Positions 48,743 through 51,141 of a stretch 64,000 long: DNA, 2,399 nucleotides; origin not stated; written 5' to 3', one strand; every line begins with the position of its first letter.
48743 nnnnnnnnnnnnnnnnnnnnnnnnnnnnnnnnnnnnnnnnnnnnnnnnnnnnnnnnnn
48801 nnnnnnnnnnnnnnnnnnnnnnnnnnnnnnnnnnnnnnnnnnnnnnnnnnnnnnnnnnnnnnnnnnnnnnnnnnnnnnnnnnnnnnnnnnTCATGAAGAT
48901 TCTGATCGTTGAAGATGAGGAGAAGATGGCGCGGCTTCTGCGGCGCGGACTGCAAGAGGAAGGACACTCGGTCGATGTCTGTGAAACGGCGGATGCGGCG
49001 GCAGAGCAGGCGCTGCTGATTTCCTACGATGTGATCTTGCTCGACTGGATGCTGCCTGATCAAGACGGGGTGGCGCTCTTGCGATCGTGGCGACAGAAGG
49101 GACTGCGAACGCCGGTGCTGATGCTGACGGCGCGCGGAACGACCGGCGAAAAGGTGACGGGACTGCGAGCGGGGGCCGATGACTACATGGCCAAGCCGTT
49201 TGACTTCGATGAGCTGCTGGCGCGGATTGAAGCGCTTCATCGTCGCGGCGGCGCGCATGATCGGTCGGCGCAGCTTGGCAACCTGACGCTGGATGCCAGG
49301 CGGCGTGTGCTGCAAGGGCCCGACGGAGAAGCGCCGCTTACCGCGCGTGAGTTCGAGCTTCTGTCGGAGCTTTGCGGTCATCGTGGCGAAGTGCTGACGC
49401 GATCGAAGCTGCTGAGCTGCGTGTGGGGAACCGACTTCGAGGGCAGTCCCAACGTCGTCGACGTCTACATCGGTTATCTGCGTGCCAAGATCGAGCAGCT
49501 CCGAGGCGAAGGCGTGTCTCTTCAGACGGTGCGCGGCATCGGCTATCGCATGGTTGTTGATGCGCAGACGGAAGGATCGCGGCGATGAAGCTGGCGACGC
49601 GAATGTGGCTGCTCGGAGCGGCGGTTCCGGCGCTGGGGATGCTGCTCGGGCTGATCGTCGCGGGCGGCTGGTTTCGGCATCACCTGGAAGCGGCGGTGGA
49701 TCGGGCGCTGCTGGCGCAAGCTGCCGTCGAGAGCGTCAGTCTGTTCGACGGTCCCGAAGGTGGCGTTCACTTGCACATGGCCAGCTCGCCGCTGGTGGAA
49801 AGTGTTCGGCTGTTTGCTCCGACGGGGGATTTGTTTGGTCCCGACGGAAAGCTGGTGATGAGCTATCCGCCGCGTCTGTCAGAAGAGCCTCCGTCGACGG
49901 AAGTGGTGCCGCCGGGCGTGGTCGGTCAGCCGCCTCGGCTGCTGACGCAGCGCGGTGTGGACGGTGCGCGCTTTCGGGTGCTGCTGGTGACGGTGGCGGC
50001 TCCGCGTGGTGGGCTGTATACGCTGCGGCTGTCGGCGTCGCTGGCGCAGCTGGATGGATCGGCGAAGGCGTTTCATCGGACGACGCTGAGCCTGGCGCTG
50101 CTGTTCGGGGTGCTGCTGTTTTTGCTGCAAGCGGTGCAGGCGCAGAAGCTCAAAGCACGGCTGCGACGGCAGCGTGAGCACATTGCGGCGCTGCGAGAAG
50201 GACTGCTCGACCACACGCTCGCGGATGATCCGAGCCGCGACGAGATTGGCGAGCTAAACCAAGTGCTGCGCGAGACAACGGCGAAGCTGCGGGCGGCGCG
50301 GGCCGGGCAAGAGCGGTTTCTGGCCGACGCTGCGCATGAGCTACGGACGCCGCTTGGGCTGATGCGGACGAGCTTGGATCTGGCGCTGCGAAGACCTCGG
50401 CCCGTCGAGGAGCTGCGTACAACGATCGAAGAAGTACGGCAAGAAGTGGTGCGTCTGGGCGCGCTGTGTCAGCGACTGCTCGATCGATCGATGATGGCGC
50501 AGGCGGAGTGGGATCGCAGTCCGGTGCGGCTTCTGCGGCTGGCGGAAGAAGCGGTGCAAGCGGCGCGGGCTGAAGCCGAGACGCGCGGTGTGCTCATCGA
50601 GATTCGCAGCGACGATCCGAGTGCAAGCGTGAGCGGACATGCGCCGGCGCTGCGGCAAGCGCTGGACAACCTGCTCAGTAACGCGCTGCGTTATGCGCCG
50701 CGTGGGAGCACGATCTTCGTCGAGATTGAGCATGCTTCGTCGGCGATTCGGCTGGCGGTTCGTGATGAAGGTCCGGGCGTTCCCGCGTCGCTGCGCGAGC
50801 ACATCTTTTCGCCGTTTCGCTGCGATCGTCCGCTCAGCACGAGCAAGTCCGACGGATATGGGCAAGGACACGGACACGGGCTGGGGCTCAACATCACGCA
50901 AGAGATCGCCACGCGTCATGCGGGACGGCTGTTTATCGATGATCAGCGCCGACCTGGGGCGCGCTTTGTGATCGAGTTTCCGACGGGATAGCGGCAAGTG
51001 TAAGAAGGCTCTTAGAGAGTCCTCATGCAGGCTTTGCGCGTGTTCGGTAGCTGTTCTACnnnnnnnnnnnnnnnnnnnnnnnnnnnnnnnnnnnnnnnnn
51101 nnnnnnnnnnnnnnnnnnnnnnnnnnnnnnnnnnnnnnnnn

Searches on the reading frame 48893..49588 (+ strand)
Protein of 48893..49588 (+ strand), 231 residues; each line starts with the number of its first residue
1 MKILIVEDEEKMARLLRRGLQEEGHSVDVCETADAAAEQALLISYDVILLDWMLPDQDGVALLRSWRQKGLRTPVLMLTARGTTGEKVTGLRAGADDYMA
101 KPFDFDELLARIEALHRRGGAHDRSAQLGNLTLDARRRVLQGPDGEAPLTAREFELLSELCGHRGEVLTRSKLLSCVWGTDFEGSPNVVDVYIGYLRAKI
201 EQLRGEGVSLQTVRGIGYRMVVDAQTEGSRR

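Call 91: search_protein_families(library=pfam, proteins=[window:48893-49588:+])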
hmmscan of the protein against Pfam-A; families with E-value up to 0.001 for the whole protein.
window:48893-49588:+ (231 aa): 2 families
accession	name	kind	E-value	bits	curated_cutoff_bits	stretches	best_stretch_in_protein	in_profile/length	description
PF00072.30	Response_reg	-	1.7e-26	93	30.2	1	3-113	1-111/111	Response regulator receiver domain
PF00486.34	Trans_reg_C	-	2.2e-23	82.6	26.2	1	146-220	3-77/77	Transcriptional regulatory protein, C terminal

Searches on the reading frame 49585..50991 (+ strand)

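Call 58: search_protein_families(library=pfam, proteins=[window:49585-50991:+])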
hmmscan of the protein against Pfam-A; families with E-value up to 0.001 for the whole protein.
window:49585-50991:+ (468 aa): 4 families
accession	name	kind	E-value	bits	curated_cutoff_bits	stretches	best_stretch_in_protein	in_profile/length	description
PF02518.31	HATPase_c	-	4.7e-22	79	26.4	1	353-467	3-109/111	Histidine kinase-, DNA gyrase B-, and HSP90-like ATPase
PF00512.31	HisKA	-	5.8e-12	45.9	26.9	1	242-304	2-63/66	His Kinase A (phospho-acceptor) domain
PF00672.30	HAMP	-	3.3e-05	24.6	25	1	187-236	4-52/53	HAMP domain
PF13581.12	HATPase_c_2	-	0.00027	21.4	27.4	0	327-404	22-84/127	Histidine kinase-like ATPase domain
